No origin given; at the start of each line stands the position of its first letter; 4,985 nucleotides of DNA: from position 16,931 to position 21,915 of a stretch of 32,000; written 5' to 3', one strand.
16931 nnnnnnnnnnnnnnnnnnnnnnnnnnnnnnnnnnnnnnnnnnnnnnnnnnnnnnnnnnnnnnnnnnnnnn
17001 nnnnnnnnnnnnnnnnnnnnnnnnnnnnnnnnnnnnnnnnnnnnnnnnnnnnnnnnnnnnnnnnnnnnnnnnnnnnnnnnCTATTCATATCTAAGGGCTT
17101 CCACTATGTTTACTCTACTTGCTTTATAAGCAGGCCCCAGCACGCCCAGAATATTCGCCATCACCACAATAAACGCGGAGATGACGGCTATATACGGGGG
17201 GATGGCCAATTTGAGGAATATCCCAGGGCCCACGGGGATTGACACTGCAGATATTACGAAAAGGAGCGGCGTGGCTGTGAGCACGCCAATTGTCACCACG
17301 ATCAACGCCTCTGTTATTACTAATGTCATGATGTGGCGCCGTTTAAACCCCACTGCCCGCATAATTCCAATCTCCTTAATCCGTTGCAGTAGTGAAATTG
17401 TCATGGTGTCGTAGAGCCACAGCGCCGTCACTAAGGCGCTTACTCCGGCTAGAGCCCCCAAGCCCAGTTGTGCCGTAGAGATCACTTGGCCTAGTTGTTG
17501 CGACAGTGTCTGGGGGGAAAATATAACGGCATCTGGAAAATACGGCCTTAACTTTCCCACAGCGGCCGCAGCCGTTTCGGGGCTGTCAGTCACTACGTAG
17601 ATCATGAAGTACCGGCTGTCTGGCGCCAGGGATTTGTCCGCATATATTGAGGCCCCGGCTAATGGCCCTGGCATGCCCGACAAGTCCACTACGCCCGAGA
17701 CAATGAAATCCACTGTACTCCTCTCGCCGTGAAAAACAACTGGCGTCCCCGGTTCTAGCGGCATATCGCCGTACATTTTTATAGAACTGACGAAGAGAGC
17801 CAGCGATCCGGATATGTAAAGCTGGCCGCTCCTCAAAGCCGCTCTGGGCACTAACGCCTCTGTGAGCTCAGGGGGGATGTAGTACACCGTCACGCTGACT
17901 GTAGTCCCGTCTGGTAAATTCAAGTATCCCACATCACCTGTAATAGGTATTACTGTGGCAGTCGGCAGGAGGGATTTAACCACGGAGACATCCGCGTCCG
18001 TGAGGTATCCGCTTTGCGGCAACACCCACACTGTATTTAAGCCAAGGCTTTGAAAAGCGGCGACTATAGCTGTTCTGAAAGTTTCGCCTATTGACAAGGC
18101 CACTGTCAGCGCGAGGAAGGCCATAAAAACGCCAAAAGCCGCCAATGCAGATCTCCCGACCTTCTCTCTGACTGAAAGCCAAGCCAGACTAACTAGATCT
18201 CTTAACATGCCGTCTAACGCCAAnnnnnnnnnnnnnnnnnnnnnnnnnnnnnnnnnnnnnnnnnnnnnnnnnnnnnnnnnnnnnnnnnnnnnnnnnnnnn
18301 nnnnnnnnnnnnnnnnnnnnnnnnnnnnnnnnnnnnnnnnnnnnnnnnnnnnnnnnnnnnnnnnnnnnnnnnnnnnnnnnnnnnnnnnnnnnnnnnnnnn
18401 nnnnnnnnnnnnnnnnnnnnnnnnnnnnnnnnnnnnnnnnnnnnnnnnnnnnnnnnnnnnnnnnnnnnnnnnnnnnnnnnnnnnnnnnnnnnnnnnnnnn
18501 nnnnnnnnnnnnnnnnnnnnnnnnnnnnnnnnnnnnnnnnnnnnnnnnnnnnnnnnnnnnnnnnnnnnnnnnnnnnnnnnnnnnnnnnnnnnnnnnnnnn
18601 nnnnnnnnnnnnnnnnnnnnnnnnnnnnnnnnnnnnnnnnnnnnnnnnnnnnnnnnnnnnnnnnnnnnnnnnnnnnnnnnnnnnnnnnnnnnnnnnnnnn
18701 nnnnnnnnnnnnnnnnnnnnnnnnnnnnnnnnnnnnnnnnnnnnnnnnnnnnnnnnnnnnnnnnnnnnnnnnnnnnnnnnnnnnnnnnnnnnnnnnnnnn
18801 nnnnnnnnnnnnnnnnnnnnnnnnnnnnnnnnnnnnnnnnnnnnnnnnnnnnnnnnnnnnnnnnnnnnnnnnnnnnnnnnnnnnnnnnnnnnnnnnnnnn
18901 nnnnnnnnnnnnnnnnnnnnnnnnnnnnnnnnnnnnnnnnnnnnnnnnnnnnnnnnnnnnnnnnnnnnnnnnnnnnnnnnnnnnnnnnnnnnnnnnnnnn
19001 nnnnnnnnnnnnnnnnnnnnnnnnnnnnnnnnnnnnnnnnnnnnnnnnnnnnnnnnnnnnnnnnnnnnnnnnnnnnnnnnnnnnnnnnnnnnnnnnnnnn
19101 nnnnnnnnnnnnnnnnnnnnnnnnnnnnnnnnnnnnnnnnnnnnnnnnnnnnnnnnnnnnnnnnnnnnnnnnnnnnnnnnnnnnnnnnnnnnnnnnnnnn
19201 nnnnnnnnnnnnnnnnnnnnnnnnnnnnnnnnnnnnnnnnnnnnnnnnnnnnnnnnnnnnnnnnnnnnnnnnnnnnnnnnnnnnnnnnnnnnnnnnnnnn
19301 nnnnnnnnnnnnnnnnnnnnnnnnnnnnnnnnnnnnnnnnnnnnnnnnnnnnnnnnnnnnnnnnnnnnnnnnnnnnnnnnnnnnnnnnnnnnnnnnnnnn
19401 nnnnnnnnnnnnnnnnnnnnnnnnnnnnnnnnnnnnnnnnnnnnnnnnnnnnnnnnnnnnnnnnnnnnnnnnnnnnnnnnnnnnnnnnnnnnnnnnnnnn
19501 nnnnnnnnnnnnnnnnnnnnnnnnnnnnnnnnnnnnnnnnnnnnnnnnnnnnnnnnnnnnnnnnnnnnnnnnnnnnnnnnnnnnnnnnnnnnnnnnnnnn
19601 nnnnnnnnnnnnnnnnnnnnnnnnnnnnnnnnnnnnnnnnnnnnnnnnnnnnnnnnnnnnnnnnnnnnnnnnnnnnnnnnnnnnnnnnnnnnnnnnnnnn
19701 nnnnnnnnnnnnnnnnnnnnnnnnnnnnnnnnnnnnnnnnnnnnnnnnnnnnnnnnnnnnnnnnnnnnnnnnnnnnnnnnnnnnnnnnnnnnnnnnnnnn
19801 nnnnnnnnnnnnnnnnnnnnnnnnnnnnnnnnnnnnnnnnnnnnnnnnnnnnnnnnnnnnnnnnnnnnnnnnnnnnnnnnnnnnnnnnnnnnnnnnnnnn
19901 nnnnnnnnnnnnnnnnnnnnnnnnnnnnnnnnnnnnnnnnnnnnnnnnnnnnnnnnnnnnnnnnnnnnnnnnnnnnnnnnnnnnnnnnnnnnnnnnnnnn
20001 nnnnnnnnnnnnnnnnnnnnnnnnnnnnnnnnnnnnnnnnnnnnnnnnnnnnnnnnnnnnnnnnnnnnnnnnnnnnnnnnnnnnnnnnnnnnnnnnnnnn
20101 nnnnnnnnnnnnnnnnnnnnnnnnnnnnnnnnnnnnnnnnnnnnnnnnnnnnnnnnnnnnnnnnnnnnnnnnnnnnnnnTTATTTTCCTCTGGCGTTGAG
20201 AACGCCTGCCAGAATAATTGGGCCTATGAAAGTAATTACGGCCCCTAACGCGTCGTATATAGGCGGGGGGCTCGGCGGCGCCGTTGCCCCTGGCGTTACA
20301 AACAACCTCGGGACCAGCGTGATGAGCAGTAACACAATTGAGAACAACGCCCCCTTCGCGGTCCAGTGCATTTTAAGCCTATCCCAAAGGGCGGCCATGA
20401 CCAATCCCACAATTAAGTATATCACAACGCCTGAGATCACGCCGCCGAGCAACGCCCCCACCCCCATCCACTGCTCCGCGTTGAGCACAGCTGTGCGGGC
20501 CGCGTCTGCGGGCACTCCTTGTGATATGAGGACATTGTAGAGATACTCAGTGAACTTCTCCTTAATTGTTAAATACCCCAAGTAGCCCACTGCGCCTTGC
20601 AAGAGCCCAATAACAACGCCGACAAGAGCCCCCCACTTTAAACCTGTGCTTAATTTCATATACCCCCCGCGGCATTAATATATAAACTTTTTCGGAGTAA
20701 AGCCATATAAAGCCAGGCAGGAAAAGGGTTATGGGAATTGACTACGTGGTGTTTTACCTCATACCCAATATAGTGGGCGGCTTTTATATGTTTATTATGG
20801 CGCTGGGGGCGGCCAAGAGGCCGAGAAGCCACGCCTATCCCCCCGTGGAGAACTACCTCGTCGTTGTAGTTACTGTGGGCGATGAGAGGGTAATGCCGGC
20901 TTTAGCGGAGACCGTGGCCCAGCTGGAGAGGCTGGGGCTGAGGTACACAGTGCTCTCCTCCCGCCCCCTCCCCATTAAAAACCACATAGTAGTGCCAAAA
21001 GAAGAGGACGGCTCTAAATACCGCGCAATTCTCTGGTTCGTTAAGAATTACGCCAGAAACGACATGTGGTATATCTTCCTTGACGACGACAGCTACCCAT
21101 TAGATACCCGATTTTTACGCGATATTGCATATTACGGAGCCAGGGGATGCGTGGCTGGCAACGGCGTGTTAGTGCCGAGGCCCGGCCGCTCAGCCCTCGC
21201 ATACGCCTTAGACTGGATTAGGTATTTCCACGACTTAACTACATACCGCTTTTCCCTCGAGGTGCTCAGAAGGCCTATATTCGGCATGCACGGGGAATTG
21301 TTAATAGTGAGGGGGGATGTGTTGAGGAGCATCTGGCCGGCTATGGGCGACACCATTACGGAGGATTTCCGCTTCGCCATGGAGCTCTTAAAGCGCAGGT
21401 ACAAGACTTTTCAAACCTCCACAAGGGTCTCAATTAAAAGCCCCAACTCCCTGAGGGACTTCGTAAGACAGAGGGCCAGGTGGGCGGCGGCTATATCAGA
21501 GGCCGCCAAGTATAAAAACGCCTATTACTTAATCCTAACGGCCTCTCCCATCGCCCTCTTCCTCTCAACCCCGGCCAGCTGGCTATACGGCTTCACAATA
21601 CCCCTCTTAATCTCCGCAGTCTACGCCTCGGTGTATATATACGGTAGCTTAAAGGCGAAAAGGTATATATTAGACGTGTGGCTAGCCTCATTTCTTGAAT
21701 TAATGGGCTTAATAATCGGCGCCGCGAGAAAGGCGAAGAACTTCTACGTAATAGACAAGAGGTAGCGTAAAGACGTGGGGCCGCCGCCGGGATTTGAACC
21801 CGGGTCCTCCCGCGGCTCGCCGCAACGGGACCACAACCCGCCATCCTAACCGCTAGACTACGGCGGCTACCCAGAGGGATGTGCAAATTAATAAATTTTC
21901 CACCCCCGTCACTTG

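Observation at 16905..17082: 141-nt GC-rich element closed by a 17-bp stem, with its own TATA-like box and oligo-T tail: candidate novel structured ncRNA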

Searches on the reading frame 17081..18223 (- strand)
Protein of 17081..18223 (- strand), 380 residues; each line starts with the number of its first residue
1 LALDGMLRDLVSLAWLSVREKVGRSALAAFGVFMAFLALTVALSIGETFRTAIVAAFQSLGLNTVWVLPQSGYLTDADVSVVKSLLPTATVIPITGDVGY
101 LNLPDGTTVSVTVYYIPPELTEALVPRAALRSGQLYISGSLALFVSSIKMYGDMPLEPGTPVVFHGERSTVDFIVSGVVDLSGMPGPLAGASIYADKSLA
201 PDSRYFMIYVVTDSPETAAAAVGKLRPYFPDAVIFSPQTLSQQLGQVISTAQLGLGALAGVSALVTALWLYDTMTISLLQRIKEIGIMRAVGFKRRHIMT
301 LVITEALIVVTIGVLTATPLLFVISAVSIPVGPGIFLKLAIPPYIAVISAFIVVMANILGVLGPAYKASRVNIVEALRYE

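Call 11: search_protein_families(library=pfam, proteins=[window:17081-18223:-])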
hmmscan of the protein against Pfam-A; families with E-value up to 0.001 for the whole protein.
window:17081-18223:- (380 aa): 2 families
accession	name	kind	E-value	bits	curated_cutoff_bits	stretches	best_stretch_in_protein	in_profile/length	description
PF02687.27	FtsX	-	2.5e-16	60.2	25.5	1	258-373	3-120/120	FtsX-like permease C-terminal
PF12704.14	MacB_PCD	-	2.4e-08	35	27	1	25-226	1-205/207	MacB-like periplasmic core domain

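Call 12: find_homologous_proteins(query=window:17081-18223:-, max_evalue=1e-20)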
Query window:17081-18223:- (380 aa): 40 proteins with E <= 1e-20 among 8000 candidates.
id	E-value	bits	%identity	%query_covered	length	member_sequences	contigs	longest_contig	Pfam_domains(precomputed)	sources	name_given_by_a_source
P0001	8.5e-230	780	100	99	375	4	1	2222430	PF02687.28,PF12704.15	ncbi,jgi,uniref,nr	ncbi:conserved hypothetical protein [Pyrobaculum aerophilum str. IM2]|uniref:ABC transporter permeas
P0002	1.4e-133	464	60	99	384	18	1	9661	PF02687.28,PF12704.15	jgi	-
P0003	2.3e-132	459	59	99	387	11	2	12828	PF02687.28,PF12704.15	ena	-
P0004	8.5e-130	451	59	99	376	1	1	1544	PF02687.28,PF12704.15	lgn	-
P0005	3.3e-129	449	57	99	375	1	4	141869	PF02687.28,PF12704.15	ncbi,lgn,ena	ncbi:MAG: ABC transporter permease [Pyrobaculum sp.]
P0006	1.8e-127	443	56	99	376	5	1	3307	PF02687.28,PF12704.15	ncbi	ncbi:MAG: ABC transporter permease [Pyrobaculum sp.]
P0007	4.1e-126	439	57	99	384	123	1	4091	PF02687.28,PF12704.15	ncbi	-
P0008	6.0e-125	435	56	99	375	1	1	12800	PF02687.28,PF12704.15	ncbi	ncbi:MAG: ABC transporter permease [Pyrobaculum sp.]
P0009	6.2e-125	435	54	99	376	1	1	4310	PF02687.28,PF12704.15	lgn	-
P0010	1.7e-121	424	55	99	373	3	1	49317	PF02687.28,PF12704.15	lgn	-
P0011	5.7e-119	415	56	99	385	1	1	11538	PF02687.28,PF12704.15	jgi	jgi:putative ABC transport system permease protein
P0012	3.9e-116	406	56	99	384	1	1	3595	PF02687.28,PF12704.15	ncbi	-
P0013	3.0e-108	380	57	87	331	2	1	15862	PF02687.28,PF12704.15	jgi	jgi:putative ABC transport system permease protein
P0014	1.2e-105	372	52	99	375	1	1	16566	PF02687.28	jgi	jgi:putative ABC transport system permease protein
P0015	9.9e-104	365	49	99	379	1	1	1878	PF02687.28,PF12704.15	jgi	-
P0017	9.6e-97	342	72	59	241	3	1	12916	PF12704.15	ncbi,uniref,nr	ncbi:ABC transporter permease [Pyrobaculum aerophilum]|uniref:ABC transporter permease n=1 Tax=Pyrob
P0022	2.4e-60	223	39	97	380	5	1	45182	PF02687.28,PF12704.15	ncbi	ncbi:MAG: ABC transporter permease [Thermoproteus sp.]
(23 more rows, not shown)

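Call 16: find_encoding_contigs(protein=P0005, flank=6000, max_places=3)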
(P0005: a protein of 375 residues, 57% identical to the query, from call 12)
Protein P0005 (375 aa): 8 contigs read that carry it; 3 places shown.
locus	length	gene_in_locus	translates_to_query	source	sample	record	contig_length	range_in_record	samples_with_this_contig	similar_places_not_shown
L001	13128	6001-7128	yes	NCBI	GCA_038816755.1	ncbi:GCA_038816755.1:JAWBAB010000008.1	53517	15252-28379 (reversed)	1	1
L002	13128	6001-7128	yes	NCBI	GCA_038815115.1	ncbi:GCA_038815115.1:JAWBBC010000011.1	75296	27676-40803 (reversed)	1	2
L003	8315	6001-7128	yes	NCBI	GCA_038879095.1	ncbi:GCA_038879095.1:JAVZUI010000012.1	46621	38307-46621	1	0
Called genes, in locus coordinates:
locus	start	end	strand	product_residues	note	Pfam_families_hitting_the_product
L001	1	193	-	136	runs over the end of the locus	PF01909:NTP_transf_2, PF18765:Polbeta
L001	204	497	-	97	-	PF01934:HepT-like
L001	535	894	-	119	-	-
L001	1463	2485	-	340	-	PF13632:Glyco_trans_2_3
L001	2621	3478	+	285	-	PF00701:DHDPS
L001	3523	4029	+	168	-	-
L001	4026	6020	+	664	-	-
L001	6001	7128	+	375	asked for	PF12704:MacB_PCD, PF02687:FtsX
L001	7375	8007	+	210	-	PF04199:Cyclase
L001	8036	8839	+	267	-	PF12644:DUF3782, PF07788:PDDEXK_10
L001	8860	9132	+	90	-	PF03477:ATP-cone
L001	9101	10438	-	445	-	PF04167:DUF402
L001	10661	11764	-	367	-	-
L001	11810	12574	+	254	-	PF07760:DUF1616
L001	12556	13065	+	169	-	PF07760:DUF1616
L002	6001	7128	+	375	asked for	PF12704:MacB_PCD, PF02687:FtsX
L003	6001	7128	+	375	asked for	PF12704:MacB_PCD, PF02687:FtsX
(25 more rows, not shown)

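Call 19: find_encoding_contigs(protein=P0010, flank=3000, max_places=2)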
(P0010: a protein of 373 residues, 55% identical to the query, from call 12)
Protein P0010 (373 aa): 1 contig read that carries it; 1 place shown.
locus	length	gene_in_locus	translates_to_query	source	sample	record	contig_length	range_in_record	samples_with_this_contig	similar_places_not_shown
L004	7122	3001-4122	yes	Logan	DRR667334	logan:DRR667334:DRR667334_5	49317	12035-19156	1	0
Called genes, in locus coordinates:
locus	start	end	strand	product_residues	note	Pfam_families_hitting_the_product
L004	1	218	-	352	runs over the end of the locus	PF04055:Radical_SAM, PF08608:Wyosine_form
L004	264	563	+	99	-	-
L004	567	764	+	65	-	-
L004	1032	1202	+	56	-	-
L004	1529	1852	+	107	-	-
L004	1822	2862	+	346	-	-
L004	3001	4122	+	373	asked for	PF12704:MacB_PCD, PF02687:FtsX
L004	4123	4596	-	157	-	PF00293:NUDIX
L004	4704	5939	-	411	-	PF00009:GTP_EFTU, PF03144:GTP_EFTU_D2, PF09173:eIF2_C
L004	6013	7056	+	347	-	PF00005:ABC_tran, PF13304:AAA_21 (faint), PF08402:TOBE_2 (faint)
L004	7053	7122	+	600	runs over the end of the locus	PF00528:BPD_transp_1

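Call 20: find_encoding_contigs(protein=P0008, flank=3000, max_places=2)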
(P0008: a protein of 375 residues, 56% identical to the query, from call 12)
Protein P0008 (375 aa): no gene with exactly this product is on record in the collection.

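Call 21: find_encoding_contigs(protein=P0014, flank=3000, max_places=2)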
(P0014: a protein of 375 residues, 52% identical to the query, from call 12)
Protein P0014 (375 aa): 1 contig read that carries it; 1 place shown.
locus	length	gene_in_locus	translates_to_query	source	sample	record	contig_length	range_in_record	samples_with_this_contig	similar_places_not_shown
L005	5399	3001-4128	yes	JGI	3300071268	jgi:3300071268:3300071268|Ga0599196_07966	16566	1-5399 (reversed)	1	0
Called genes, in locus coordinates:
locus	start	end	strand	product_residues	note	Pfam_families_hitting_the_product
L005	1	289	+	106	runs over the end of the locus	-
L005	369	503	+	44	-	-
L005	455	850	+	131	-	-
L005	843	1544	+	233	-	-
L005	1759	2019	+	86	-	-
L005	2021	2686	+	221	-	-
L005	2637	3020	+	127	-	-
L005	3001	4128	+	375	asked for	PF02687:FtsX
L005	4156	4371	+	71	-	-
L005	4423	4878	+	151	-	-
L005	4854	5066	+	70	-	-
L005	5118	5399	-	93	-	?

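Call 22: find_encoding_contigs(protein=P0022, flank=3000, max_places=2)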
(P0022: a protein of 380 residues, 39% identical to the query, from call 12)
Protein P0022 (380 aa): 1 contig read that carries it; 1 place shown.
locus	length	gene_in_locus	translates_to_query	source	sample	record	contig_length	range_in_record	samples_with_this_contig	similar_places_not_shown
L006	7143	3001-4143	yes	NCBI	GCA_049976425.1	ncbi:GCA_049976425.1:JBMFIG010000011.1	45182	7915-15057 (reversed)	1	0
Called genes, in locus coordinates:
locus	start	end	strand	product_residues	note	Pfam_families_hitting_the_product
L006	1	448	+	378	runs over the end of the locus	PF10509:GalKase_gal_bdg, PF00288:GHMP_kinases_N, PF08544:GHMP_kinases_C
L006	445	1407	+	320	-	PF01087:GalP_UDP_transf, PF02744:GalP_UDP_tr_C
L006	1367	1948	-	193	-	-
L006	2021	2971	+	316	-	PF07992:Pyr_redox_2 (weak)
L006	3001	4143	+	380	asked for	PF12704:MacB_PCD, PF02687:FtsX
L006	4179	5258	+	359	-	PF01494:FAD_binding_3, PF05834:Lycopene_cycl (faint), PF12831:FAD_oxidored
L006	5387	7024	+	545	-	-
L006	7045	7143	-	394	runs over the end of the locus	PF02749:QRPTase_N, PF01729:QRPTase_C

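Call 23: find_encoding_contigs(protein=P0002, flank=1500, max_places=2)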
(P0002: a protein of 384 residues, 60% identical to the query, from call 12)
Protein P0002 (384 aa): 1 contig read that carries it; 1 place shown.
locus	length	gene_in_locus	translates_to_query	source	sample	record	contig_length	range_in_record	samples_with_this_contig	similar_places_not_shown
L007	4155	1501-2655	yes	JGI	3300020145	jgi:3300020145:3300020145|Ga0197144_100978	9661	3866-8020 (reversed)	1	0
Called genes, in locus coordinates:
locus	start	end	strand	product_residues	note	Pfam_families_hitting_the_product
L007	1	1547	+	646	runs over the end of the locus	-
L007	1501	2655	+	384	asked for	PF12704:MacB_PCD, PF02687:FtsX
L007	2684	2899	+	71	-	-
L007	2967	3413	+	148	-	-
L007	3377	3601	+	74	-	-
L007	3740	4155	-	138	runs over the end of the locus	PF00293:NUDIX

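Call 24: find_encoding_contigs(protein=P0003, flank=1500, max_places=2)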
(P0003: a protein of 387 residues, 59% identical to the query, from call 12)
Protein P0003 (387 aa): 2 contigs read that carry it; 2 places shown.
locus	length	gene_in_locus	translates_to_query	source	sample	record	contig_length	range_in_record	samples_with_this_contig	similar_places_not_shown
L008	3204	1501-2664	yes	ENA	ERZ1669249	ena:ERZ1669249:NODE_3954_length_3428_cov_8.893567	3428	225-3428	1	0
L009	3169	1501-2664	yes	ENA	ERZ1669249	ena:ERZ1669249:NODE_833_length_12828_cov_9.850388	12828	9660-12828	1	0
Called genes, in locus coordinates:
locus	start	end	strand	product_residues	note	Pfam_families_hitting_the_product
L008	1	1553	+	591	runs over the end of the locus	?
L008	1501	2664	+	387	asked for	PF12704:MacB_PCD, PF02687:FtsX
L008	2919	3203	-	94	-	?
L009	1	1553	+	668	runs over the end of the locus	-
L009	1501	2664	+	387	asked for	PF12704:MacB_PCD, PF02687:FtsX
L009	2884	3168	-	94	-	?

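Call 25: find_encoding_contigs(protein=P0017, flank=1500, max_places=2)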
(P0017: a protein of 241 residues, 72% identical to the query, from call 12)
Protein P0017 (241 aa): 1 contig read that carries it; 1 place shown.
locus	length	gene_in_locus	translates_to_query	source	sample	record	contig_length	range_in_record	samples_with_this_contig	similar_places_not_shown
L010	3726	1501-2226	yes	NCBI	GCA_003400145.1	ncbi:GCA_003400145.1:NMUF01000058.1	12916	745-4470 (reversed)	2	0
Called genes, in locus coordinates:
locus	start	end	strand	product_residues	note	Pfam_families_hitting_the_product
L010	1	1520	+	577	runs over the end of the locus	-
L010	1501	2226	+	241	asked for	PF12704:MacB_PCD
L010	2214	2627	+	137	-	PF02687:FtsX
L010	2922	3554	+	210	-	PF04199:Cyclase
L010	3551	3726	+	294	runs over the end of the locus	PF22700:MVD-like_N (weak), PF00288:GHMP_kinases_N, PF08544:GHMP_kinases_C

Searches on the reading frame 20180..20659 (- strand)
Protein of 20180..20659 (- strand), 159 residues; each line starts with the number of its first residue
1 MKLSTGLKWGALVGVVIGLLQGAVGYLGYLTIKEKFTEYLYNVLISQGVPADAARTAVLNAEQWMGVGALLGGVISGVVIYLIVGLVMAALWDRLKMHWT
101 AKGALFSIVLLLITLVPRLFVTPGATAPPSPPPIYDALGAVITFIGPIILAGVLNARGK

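Call 11: search_protein_families(library=pfam, proteins=[window:20180-20659:-])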
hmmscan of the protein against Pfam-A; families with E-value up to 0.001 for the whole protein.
window:20180-20659:- (159 aa): 0 families

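Call 75: search_protein_families(library=pfam, proteins=[window:20180-20659:-], max_evalue=0.01)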
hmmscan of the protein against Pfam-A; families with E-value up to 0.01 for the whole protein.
window:20180-20659:- (159 aa): 2 families
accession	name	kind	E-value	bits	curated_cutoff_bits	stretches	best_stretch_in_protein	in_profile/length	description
PF13858.11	DUF4199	-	0.0026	18.6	32.3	1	2-92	62-163/165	Protein of unknown function (DUF4199)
PF19180.5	DUF5862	-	0.0074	16.6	33.3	0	51-89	7-48/68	Family of unknown function (DUF5862)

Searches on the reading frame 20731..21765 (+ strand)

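Call 11: search_protein_families(library=pfam, proteins=[window:20731-21765:+])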
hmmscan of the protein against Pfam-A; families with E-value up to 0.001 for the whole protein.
window:20731-21765:+ (344 aa): 1 family
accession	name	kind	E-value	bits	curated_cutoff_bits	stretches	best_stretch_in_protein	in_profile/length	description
PF13632.12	Glyco_trans_2_3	-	6.5e-17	62.4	27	1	115-300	3-188/198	Glycosyl transferase family group 2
